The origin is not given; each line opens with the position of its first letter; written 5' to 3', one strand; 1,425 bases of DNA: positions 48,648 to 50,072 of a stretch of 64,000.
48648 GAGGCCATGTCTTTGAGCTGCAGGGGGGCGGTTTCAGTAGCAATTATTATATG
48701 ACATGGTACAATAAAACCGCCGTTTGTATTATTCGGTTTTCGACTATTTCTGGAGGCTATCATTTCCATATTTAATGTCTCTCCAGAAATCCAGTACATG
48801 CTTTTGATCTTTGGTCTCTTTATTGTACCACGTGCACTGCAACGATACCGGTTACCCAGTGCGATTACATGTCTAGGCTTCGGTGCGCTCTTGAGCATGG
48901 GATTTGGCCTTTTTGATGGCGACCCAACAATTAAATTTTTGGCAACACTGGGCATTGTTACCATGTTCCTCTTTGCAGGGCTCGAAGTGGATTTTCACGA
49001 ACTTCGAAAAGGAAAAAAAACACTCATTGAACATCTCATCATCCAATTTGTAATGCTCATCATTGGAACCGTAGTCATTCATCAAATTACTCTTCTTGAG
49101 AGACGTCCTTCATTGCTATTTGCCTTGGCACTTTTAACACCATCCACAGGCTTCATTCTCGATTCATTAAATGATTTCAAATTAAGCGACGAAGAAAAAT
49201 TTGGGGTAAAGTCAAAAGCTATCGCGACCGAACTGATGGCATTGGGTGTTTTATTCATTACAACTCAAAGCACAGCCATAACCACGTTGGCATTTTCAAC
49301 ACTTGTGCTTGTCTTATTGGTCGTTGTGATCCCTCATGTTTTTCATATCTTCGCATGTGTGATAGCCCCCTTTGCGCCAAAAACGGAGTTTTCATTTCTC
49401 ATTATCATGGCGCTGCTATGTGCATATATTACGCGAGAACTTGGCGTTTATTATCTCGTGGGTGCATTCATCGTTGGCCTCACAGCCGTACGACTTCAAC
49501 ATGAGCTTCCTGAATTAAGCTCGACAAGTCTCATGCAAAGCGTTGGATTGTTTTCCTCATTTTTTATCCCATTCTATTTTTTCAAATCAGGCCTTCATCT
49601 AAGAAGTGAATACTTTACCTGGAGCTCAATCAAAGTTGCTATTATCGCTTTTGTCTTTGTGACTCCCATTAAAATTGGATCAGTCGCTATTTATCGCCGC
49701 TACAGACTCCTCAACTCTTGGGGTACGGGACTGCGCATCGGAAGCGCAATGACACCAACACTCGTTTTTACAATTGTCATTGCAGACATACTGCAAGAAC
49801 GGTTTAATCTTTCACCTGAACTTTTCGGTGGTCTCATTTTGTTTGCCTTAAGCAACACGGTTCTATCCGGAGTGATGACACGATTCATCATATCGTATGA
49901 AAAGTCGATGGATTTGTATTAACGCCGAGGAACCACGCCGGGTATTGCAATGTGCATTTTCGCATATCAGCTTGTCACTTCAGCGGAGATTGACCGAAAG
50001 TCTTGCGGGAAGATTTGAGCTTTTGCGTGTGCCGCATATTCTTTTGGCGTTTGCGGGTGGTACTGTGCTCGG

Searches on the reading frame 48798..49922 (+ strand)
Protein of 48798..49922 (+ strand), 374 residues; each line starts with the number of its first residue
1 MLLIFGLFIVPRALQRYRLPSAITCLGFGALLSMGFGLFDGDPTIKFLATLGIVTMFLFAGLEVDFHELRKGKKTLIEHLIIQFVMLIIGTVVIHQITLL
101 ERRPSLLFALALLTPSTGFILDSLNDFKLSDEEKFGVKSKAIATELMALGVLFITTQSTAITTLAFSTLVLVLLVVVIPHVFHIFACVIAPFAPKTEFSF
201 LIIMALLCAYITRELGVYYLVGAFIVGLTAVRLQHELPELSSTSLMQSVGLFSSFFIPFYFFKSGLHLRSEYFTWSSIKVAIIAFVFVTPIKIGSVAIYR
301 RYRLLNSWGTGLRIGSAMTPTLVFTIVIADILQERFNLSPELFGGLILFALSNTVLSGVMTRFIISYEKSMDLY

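Call 40: search_protein_families(library=pfam, proteins=[window:48798-49922:+], max_evalue=0.0001)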
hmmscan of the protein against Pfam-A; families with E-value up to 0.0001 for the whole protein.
window:48798-49922:+ (374 aa): 1 family
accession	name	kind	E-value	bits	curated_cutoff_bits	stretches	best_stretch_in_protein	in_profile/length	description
PF00999.27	Na_H_Exchanger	-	4.5e-21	75.6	26.2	1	7-364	4-372/375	Sodium/hydrogen exchanger, transmembrane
